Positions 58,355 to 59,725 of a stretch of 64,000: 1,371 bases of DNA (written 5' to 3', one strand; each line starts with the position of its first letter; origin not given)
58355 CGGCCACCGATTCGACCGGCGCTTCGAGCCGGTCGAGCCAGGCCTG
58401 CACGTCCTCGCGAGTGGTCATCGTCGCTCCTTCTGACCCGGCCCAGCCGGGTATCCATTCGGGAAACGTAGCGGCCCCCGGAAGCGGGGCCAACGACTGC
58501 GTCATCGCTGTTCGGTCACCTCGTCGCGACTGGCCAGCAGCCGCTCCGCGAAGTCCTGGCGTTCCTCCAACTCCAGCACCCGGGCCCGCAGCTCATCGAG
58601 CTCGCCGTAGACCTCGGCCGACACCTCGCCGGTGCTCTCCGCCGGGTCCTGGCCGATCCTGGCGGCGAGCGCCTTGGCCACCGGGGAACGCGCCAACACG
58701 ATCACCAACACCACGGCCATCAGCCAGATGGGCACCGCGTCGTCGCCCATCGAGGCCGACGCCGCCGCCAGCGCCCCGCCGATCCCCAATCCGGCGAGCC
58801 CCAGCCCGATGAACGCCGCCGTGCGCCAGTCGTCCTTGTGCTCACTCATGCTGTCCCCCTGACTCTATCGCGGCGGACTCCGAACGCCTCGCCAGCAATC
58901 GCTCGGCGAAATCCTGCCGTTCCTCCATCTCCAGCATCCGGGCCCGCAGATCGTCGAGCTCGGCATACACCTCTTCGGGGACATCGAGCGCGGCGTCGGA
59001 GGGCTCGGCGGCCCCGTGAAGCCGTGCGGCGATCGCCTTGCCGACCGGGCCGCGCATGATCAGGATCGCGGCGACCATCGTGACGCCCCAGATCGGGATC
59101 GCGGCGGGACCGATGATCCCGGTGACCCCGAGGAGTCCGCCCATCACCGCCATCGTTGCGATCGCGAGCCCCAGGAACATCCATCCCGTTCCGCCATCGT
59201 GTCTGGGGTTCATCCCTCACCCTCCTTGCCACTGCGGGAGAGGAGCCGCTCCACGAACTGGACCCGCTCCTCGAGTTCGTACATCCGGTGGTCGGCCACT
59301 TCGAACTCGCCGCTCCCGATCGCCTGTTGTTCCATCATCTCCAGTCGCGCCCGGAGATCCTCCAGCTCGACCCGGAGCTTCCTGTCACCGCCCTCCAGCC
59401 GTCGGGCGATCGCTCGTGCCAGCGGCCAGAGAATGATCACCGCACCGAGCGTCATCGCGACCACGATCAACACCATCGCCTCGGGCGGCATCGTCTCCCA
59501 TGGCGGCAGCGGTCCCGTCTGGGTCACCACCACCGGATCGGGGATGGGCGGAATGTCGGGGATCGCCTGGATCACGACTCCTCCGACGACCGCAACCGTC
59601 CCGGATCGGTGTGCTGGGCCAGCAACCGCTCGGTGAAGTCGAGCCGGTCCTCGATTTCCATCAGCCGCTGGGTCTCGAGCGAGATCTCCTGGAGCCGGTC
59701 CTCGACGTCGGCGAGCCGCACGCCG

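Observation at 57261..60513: Six translationally coupled PspB-like small membrane paralogs feeding into a YbjN-like gene and PspA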

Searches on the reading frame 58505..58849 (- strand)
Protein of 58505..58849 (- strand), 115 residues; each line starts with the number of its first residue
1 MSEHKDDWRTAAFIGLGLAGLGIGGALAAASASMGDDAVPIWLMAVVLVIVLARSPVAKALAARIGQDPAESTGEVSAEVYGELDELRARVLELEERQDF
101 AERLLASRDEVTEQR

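Call 6: search_protein_families(library=pfam, max_evalue=1, proteins=[window:58505-58849:-])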
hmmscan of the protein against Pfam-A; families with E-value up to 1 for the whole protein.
seq(115 aa): 2 families
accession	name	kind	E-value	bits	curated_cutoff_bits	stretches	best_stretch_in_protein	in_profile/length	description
PF14077.11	WD40_alt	-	0.18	12.1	25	1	79-96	8-25/48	Alternative WD40 repeat motif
PF04869.20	Uso1_p115_head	-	0.28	10.6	28.2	1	31-75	104-148/313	Uso1 / p115 like vesicle tethering protein, head region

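Call 7: search_protein_families(library=ncbifam, max_evalue=1, proteins=[window:58505-58849:-])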
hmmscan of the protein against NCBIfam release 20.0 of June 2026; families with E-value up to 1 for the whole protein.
seq(115 aa): 0 families

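Call 21: find_related_loci(query=A2, collection=genome_contigs, flank=10000)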
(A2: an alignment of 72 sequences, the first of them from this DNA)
Query A2 (115 aa) in genome_contigs; peptide patterns used: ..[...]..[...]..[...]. (x = any residue, [..] = any of these).
600 stretches matched a pattern (row limit reached: there are more); 270 encode a relative of the query (tblastn E <= 1e-3); the best 80 are kept; 80 distinct loci.
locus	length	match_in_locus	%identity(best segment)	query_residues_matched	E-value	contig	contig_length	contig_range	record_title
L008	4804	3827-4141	53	1-105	6e-31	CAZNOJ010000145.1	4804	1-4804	MAG TPA_asm: uncultured Gemmatimonadaceae bacterium isolate SRP329715_co2_115 genome assembly, contig: NODE_30621_length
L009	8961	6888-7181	58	6-105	3e-30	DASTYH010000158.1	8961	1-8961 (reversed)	MAG TPA_asm: Gemmatimonadales bacterium isolate SMAG_U2436 k141_1615296, whole genome shotgun sequence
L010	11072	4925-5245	67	5-113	1e-28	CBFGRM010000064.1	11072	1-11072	MAG TPA_asm: uncultured bacterium isolate SRR17295759_binner13_Refined_8 genome assembly, contig: ERZ23354333.2339, whol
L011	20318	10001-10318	52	1-106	4e-28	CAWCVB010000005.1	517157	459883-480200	MAG: uncultured Gemmatimonadales bacterium isolate MFD01721.bin.2.149 genome assembly, contig: contig_25354, whole genom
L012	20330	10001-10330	44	3-112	7e-28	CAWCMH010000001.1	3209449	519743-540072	MAG: uncultured Gemmatimonadales bacterium isolate MFD05502.bin.1.47 genome assembly, contig: contig_38040, whole genome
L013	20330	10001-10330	44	3-113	3e-26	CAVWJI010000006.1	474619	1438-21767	MAG: uncultured Gemmatimonadales bacterium isolate MFD05502.bin.2.102 genome assembly, contig: contig_51607, whole genom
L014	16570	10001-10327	60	5-114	2e-25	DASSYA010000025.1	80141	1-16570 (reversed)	MAG TPA_asm: Gemmatimonadales bacterium isolate SMAG_U664 k141_1103319, whole genome shotgun sequence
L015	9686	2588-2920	55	1-111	6e-25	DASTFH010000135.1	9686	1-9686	MAG TPA_asm: Gemmatimonadales bacterium isolate SMAG_U869 k141_1570615, whole genome shotgun sequence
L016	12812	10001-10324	48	5-110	6e-22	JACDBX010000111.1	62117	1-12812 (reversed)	MAG: Gemmatimonadales bacterium isolate MGR_bin293 SD2897-2912_k127_3971679, whole genome shotgun sequence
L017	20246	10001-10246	46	31-112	8e-19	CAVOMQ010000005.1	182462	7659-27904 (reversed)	MAG: uncultured Gemmatimonadales bacterium isolate MFD00008.bin.1.51 genome assembly, contig: contig_72537, whole genome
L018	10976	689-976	49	21-110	1e-18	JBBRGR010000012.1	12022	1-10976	MAG: Gemmatimonadales bacterium isolate Co_metawrap_2641 Cmw_2641_k141_20623948_length_12022_cov_6.0000, whole genome sh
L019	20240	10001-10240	48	31-110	5e-18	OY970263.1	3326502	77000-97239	MAG: uncultured Gemmatimonadales bacterium isolate MFD02416.bin.2.26 genome assembly, chromosome: 1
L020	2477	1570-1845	47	26-115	2e-17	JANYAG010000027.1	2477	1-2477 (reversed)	MAG: Gemmatimonadetes bacterium isolate GL140_5_metabat_188_sub GL140_5_k141_2944409, whole genome shotgun sequence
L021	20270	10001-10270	47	25-113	5e-17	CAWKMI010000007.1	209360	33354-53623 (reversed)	MAG: uncultured Gemmatimonadales bacterium isolate MFD05442.bin.2.133 genome assembly, contig: contig_40307, whole genom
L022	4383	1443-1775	42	3-113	1e-16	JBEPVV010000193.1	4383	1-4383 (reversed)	MAG: Gemmatimonadota bacterium isolate 22E.semibin_refined.177_sub NODE_23048_length_4383_cov_4.437847, whole genome sho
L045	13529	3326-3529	44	39-107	5e-11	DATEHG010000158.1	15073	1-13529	MAG TPA_asm: Gemmatimonadales bacterium isolate SMAG_U8805 k141_715087, whole genome shotgun sequence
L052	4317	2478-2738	35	23-110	1e-10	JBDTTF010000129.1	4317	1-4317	MAG: Gemmatimonadota bacterium isolate cluster3_bin.29 NODE_121801_length_4317_cov_14.849836, whole genome shotgun seque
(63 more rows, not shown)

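Call 24: search_protein_families(library=pfam, alignment_id=A2, max_evalue=10)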
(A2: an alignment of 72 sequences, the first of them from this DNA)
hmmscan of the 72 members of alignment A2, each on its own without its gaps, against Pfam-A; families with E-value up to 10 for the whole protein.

A. member 1, seq(115 aa): 2 families
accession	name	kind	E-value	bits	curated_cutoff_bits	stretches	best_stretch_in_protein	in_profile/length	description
PF14077.11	WD40_alt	-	0.18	12.1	25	1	79-96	8-25/48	Alternative WD40 repeat motif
PF04869.20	Uso1_p115_head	-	0.28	10.6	28.2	1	31-75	104-148/313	Uso1 / p115 like vesicle tethering protein, head region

B. families by the number of members that match (of 72 scanned): 139 families (the first 25 are shown)
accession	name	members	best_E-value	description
PF14077.11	WD40_alt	11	0.033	Alternative WD40 repeat motif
PF12313.13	NPR1_like_C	8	0.0034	NPR1/NIM1 like defence protein C terminal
PF04102.17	SlyX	8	0.07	SlyX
PF04508.17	Pox_A_type_inc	7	0.13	Viral A-type inclusion protein repeat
PF16331.10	TolA_bind_tri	6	0.0025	TolA binding protein trimerisation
PF23991.1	DUF7310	6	0.024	Coiled-coil region of unknown function (DUF7310)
PF19111.5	DUF5798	5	0.00042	Family of unknown function (DUF5798)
PF20570.3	DUF6779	5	0.0022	Domain of unknown function (DUF6779)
PF06667.17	PspB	5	0.09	Phage shock protein B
PF08990.16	Docking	4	0.0048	Erythronolide synthase docking domain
PF25392.1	MS_channel_TM1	4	0.012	Mechanosensitive ion channel, transmembrane helix 1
PF25526.1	LIP-1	3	0.0099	Liprin-alpha-like coiled coil domain 2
PF07321.17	YscO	3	0.014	Type III secretion protein YscO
PF20315.3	DUF6611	3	0.02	Family of unknown function (DUF6611)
PF05531.17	NPV_P10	3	0.043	Nucleopolyhedrovirus P10 protein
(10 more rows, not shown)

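Call 33: search_protein_families(library=pfam, max_evalue=0.001, proteins=[L045:302-3205:+, L045:3762-4724:-, L045:4737-5903:-, L045:5906-6874:+, L045:3351-5891:+, L052:59-2410:+, L052:2845-3450:+, L052:3490-3906:+])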
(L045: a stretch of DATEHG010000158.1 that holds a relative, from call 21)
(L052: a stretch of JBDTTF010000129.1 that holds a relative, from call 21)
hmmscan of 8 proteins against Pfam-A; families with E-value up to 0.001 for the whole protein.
L045:302-3205:+ (967 aa): 13 families
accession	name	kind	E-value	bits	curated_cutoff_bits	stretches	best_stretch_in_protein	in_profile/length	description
PF17760.6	UvrA_inter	-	1.1e-38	131.8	23.3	1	133-238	2-107/109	UvrA interaction domain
PF17755.6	UvrA_DNA-bind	-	8.1e-27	94.1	23.2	1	313-418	4-109/110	UvrA DNA-binding domain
PF00005.33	ABC_tran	-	6.3e-22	79.1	25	1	816-885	75-137/137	ABC transporter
PF02463.25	SMC_N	-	5.4e-12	46.1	40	0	852-926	135-209/220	RecF/RecN/SMC N terminal domain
PF20703.3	nSTAND1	-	8.6e-09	35.9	27.1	0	654-684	29-59/379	Novel STAND NTPase 1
PF13191.12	AAA_16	-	1.4e-08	35.9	32.6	0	658-689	22-55/167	AAA ATPase domain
PF13304.12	AAA_21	-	1.5e-07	32.3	27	0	860-908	243-292/304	AAA domain, putative AbiEii toxin, Type IV TA system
PF13555.12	AAA_29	-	9.4e-07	28.9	27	0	20-42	16-38/61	P-loop containing region of AAA domain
PF03193.22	RsgA_GTPase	-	0.0001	22.6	30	0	6-43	87-123/174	RsgA GTPase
PF13481.12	AAA_25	-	0.00012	22.2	27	0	655-681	30-56/195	AAA domain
PF13401.12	AAA_22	-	0.00023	21.9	27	0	659-685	6-32/130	AAA domain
PF20720.3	nSTAND3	-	0.00028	21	27.2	0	659-687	18-46/155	Novel STAND NTPase 3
PF25199.1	nSTAND_NTPase5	-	0.00057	20.2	34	0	656-693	39-76/145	Novel STAND NTPase 5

L045:3762-4724:- (320 aa): 0 families

L045:4737-5903:- (388 aa): 0 families

L045:5906-6874:+ (322 aa): 1 family
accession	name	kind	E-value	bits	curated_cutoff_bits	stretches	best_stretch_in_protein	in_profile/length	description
PF01551.29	Peptidase_M23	-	1.9e-28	98.9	28.7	1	196-290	2-96/96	Peptidase family M23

L045:3351-5891:+ (846 aa): 6 families
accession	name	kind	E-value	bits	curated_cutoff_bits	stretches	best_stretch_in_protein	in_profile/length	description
PF00930.27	DPPIV_N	-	4e-89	299.2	22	1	202-550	1-353/354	Dipeptidyl peptidase IV (DPP IV) N-terminal region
PF00326.27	Peptidase_S9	-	2.6e-53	181.1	22.6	1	643-837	9-211/213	Prolyl oligopeptidase family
PF20434.5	BD-FAE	-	2.9e-06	27.4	26.8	0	751-796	170-215/215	BD-FAE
PF12146.15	Hydrolase_4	-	7.9e-06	25.8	27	0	644-736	27-114/239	Serine aminopeptidase, S33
PF02129.25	Peptidase_S15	-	3.9e-05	23.9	23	0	594-751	1-144/262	X-Pro dipeptidyl-peptidase (S15 family)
PF07676.18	PD40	-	0.0006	20.2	20.9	0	307-319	13-25/38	WD40-like Beta Propeller Repeat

L052:59-2410:+ (783 aa): 7 families
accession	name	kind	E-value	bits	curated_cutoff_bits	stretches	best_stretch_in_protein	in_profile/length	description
PF17755.6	UvrA_DNA-bind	-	1.2e-26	93.6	23.2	1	128-234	3-109/110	UvrA DNA-binding domain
PF00005.33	ABC_tran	-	3.2e-16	60.6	25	1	632-701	75-137/137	ABC transporter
PF17760.6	UvrA_inter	-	1.7e-12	47.6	23.3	1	2-46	61-105/109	UvrA interaction domain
PF02463.25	SMC_N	-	2.8e-10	40.4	40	0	668-743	135-210/220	RecF/RecN/SMC N terminal domain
PF13304.12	AAA_21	-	2.3e-06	28.3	27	0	676-719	243-286/304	AAA domain, putative AbiEii toxin, Type IV TA system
PF13191.12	AAA_16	-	0.0006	20.8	32.6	0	474-509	24-59/167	AAA ATPase domain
PF00684.25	DnaJ_CXXCXGXG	-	0.00084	20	32.7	0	578-610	16-51/65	DnaJ central domain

L052:2845-3450:+ (201 aa): 0 families

L052:3490-3906:+ (138 aa): 0 families

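Call 56: predict_structure(alignment_id=A2)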
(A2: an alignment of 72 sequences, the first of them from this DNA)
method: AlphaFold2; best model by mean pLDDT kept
length: 115 residues; sequences in the alignment: 72
mean_pLDDT: 90.0   pTM: 0.46
mean pLDDT of the five models: 90.0, 89.9, 88.8, 88.0, 87.9
residues with pLDDT >= 90: 86; 70-90: 19; 50-70: 10; < 50: 0
segments of 3 or more residues with pLDDT < 50: none
pLDDT, mean of each block of 10 residues (from residue 1): 75 94 93 95 95 95 82 72 97 98 96 88
secondary structure, 60 per line:
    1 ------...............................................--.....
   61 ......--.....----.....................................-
elements in order: H7-53 H56-66 H69-73 H78-114

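Call 58: search_solved_structures(query=A2, max_evalue=1)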
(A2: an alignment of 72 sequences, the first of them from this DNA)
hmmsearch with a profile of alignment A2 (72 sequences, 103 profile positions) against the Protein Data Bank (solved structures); distinct sequences matched with E-value up to 1: 22.
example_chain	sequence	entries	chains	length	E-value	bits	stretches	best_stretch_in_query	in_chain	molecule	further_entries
3pjs_K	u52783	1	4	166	0.025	17.6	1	21-90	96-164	Voltage-gated potassium channel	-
3eff_K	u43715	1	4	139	0.22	14.6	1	21-90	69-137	Voltage-gated potassium channel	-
1f6g_A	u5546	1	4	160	0.28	14.3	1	22-90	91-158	VOLTAGE-GATED POTASSIUM CHANNEL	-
6b1t_Q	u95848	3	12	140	0.28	14.2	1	11-77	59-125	Hexon-interlacing protein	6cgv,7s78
8iah_V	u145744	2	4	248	0.35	13.9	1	50-92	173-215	Tropomyosin 3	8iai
6vwx_A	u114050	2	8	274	0.43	13.7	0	17-77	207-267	BH1501 protein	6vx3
3jqh_A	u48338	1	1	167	0.47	13.5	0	46-78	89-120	C-type lectin domain family 4 member M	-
6vxo_A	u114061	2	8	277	0.5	13.4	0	17-77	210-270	NaChBac-Nav1.7VSDII chimera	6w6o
4rc6_A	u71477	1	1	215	0.54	13.3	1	21-76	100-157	Aldehyde decarbonylase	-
4rc6_B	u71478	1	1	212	0.56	13.3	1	21-76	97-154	Aldehyde decarbonylase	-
4pas_B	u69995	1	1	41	0.72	12.9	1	37-75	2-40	Gamma-aminobutyric acid type B receptor subunit 2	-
7vzg_A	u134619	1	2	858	0.75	12.9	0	49-80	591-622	PscA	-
7vzr_A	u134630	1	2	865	0.76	12.9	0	49-80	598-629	Photosynthetic reaction center subunit M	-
6r8f_A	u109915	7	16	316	0.78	12.8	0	31-69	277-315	Lys-63-specific deubiquitinase BRCC36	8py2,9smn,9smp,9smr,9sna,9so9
9sqv_A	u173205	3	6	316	0.79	12.8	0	31-69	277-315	Lys-63-specific deubiquitinase BRCC36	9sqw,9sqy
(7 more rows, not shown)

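Call 59: fold_search(model_id=the predicted structure, library=pdb)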
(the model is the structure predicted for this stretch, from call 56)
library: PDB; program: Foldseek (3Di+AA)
matches with E <= 10: 0; with E <= 0.001: 0
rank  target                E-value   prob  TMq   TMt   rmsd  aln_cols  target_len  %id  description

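Call 60: search_solved_structures(query=A2, max_evalue=0.1, show_alignments=1)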
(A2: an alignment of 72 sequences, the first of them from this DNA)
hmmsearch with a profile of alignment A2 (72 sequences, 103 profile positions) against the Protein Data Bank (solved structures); distinct sequences matched with E-value up to 0.1: 1.
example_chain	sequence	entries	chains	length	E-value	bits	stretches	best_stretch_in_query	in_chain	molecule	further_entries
3pjs_K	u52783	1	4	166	0.025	17.6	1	21-90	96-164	Voltage-gated potassium channel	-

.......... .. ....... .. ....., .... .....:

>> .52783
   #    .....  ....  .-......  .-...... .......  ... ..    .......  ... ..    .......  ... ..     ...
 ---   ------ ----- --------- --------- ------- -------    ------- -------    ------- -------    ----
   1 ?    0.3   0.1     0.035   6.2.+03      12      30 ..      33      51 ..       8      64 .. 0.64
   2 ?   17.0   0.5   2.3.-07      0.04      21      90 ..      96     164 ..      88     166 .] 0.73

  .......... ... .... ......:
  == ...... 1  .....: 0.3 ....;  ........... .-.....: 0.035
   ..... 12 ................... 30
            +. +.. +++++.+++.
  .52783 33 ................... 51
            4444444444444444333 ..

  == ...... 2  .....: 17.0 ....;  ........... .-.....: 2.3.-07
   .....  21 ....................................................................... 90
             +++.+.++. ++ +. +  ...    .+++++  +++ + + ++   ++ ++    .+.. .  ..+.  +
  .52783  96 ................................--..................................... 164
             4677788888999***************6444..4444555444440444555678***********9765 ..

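Call 70: search_protein_families(library=phrogs, max_evalue=0.1, proteins=[window:58505-58849:-])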
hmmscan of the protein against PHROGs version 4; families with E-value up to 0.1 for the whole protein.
seq(115 aa): 0 families

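Call 71: search_protein_families(library=padloc, max_evalue=0.1, proteins=[window:58505-58849:-])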
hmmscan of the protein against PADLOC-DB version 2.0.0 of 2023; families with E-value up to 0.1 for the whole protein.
seq(115 aa): 0 families

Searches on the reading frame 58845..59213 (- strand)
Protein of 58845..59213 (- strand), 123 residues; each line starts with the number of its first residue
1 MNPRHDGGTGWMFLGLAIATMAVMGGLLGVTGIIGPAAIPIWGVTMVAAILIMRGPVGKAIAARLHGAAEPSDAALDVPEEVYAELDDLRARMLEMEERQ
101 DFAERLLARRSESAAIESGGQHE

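Call 6: search_protein_families(library=pfam, max_evalue=1, proteins=[window:58845-59213:-])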
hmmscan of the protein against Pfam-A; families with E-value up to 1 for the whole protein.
seq(123 aa): 1 family
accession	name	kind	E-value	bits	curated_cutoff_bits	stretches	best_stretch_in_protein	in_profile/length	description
PF11982.13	DUF3483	-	0.05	13.7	31.5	1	14-73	138-196/215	Domain of unknown function (DUF3483)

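Call 7: search_protein_families(library=ncbifam, max_evalue=1, proteins=[window:58845-59213:-])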
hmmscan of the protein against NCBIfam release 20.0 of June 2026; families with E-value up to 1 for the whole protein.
seq(123 aa): 1 family
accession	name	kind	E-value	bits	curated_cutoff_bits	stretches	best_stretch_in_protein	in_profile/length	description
NF009438.0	PRK12797.1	subfamily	0.081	12.7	179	1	28-102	45-119/217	EscR/YscR/HrcR family type III secretion system export apparatus protein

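Call 70: search_protein_families(library=phrogs, max_evalue=0.1, proteins=[window:58845-59213:-])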
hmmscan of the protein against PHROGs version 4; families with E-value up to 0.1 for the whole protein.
seq(123 aa): 1 family
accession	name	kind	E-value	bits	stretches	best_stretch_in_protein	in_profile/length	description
phrog_30951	-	unknown function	0.082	14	1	59-114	26-80/155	-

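Call 71: search_protein_families(library=padloc, max_evalue=0.1, proteins=[window:58845-59213:-])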
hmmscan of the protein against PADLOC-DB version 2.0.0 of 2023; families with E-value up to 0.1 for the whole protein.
seq(123 aa): 0 families

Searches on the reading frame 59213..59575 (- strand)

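Call 6: search_protein_families(library=pfam, max_evalue=1, proteins=[window:59213-59575:-])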
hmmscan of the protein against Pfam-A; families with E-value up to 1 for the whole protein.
seq(121 aa): 2 families
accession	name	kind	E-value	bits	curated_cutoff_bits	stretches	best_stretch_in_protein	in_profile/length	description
PF11382.13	MctB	-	0.14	12.2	25.6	1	37-91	14-68/306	Copper transport outer membrane protein, MctB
PF04102.17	SlyX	-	0.36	11.9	30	0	95-112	2-19/67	SlyX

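Call 7: search_protein_families(library=ncbifam, max_evalue=1, proteins=[window:59213-59575:-])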
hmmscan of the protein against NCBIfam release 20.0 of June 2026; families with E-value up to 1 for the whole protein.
seq(121 aa): 0 families

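Call 70: search_protein_families(library=phrogs, max_evalue=0.1, proteins=[window:59213-59575:-])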
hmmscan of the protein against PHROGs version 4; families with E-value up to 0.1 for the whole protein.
seq(121 aa): 1 family
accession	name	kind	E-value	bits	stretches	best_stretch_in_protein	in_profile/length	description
phrog_16891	-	unknown function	0.091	13.9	0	17-58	23-64/78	-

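Call 71: search_protein_families(library=padloc, max_evalue=0.1, proteins=[window:59213-59575:-])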
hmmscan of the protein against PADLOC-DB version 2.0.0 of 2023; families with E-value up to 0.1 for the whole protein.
seq(121 aa): 0 families
